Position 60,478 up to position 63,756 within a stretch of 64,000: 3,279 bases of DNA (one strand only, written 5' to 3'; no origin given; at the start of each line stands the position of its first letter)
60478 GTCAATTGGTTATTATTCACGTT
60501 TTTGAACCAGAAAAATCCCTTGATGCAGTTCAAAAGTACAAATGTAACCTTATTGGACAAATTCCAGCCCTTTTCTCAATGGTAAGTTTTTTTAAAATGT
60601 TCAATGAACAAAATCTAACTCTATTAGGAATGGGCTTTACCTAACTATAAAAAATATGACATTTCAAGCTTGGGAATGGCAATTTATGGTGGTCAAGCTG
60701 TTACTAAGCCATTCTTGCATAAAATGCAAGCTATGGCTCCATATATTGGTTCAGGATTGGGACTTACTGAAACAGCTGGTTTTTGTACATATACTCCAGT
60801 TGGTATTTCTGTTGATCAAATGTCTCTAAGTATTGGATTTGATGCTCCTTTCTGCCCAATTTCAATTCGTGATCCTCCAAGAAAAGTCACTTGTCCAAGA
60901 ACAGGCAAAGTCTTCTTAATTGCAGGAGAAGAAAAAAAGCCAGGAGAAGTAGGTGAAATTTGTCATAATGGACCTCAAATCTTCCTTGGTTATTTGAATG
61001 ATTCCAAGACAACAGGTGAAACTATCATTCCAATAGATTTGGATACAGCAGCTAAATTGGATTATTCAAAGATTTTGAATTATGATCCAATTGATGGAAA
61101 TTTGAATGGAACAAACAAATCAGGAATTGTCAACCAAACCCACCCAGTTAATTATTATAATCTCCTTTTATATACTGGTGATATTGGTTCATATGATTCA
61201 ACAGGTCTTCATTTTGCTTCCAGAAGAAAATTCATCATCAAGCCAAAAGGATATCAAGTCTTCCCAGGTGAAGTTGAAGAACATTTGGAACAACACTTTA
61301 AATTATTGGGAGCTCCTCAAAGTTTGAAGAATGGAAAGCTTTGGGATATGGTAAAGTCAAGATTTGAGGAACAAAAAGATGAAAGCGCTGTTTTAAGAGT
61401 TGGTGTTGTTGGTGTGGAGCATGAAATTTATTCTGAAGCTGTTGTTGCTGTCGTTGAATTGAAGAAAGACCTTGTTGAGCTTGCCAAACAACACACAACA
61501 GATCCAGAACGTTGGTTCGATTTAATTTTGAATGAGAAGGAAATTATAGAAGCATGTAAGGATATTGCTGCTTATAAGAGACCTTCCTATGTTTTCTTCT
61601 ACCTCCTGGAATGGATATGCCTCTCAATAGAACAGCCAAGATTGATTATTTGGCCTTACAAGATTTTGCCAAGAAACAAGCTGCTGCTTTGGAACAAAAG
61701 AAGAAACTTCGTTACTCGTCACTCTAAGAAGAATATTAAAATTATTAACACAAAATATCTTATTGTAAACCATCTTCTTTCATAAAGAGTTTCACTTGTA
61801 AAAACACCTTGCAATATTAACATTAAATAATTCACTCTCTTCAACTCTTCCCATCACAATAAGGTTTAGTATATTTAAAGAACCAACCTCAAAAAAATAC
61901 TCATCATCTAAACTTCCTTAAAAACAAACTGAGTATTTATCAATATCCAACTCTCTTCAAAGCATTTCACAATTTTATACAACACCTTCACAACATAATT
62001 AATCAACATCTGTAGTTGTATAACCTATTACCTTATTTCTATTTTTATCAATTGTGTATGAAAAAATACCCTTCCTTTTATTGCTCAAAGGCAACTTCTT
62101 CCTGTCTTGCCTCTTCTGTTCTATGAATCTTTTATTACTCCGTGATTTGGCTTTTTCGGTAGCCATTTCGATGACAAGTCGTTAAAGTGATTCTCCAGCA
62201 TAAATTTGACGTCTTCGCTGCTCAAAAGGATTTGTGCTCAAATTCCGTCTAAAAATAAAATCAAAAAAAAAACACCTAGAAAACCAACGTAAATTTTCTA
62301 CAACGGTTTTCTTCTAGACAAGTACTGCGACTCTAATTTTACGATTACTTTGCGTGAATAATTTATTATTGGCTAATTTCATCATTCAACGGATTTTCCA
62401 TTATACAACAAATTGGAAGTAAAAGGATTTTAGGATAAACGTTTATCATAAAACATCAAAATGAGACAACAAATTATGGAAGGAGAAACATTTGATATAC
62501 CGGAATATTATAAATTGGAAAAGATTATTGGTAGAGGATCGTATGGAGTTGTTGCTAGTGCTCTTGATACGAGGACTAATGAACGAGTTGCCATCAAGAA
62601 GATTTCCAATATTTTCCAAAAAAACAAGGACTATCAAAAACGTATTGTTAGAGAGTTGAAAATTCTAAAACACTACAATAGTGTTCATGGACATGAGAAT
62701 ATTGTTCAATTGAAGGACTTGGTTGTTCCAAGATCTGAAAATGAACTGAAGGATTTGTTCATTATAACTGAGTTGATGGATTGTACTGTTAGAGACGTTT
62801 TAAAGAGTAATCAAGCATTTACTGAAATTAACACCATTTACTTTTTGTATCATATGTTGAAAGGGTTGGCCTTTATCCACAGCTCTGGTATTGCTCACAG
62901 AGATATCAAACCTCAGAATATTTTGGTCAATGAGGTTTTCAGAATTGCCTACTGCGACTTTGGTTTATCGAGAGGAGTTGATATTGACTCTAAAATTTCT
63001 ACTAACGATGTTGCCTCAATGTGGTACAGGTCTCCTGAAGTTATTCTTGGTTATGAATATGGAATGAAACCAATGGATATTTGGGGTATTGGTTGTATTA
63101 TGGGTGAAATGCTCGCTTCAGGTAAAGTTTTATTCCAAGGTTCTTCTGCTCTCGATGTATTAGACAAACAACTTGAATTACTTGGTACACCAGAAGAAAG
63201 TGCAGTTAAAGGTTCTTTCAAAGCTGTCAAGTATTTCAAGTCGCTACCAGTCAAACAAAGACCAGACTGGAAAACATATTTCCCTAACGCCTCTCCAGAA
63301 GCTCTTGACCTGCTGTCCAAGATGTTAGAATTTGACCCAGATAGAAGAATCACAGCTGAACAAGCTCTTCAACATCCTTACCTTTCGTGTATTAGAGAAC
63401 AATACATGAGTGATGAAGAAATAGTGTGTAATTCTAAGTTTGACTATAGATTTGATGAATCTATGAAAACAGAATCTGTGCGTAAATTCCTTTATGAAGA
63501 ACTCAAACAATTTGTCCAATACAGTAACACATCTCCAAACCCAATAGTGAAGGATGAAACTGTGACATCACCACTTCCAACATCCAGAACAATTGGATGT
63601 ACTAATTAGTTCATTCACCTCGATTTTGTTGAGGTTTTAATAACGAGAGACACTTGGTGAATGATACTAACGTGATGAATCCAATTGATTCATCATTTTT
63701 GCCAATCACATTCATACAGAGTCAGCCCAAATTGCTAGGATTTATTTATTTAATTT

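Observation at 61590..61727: Apparent frameshift at the C-terminus of the acyl-CoA synthetase gene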

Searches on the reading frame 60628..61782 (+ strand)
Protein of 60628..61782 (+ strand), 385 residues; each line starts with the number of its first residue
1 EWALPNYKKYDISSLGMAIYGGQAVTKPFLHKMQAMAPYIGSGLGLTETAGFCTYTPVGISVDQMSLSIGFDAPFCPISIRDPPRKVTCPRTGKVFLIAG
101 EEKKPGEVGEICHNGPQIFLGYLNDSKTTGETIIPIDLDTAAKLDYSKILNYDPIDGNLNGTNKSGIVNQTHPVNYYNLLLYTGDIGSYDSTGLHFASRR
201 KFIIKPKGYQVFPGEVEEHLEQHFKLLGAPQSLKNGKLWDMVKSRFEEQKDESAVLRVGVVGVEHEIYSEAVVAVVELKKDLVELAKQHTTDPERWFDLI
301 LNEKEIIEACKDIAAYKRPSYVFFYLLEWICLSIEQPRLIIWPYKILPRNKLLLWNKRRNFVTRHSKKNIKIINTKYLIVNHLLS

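Call 35: find_encoding_contigs(protein=window:60670-61782:+, flank=6000, max_places=6)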
Protein seq(371 aa) (371 aa): no gene with exactly this product is on record in the collection.

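Call 66: search_protein_families(library=pfam, proteins=[window:60628-61782:+], max_evalue=1)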
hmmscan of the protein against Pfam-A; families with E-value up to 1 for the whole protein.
seq(385 aa): 2 families
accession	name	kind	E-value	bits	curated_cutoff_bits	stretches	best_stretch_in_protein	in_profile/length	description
PF00501.34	AMP-binding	-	3.2e-12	46.4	29.9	1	7-123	280-384/384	AMP-binding enzyme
PF13193.12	AMP-binding_C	-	0.00037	21.8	24.5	1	254-324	11-65/76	AMP-binding enzyme C-terminal domain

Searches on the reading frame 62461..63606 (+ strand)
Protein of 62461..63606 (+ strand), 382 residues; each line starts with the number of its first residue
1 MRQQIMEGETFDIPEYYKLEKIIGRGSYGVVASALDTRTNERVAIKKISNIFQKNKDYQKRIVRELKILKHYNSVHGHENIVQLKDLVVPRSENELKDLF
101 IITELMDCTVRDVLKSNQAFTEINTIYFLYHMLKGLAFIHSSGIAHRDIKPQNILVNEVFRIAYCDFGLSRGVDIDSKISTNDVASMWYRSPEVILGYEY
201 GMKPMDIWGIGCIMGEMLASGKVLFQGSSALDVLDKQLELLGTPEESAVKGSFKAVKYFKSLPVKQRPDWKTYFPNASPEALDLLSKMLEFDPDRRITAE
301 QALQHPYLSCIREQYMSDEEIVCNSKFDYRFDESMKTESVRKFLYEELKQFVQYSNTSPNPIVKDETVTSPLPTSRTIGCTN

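Call 12: find_encoding_contigs(protein=window:62461-63606:+, flank=6000, max_places=6)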
Protein window:62461-63606:+ (382 aa): 2 contigs read that carry it; 2 places shown.
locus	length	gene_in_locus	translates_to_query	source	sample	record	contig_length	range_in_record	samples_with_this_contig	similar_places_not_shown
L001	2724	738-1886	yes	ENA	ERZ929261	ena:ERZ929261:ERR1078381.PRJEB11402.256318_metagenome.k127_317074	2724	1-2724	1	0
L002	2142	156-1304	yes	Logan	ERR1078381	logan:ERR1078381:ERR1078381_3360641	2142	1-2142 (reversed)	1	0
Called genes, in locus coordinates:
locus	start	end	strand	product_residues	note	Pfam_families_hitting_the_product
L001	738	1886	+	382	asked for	PF00069:Pkinase, PF07714:PK_Tyr_Ser-Thr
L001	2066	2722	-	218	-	?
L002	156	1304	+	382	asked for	PF00069:Pkinase, PF07714:PK_Tyr_Ser-Thr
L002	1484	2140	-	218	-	?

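Call 38: search_protein_families(library=pfam, proteins=[window:62461-63606:+], max_evalue=0.0001)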
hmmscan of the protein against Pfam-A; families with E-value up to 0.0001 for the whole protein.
window:62461-63606:+ (382 aa): 2 families
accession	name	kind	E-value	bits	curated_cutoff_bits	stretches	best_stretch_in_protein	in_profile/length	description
PF00069.31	Pkinase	-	1.7e-59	201.9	31.7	1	17-308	1-263/263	Protein kinase domain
PF07714.23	PK_Tyr_Ser-Thr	-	1.7e-28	100.1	23.1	1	18-235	2-215/258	Protein tyrosine and serine/threonine kinase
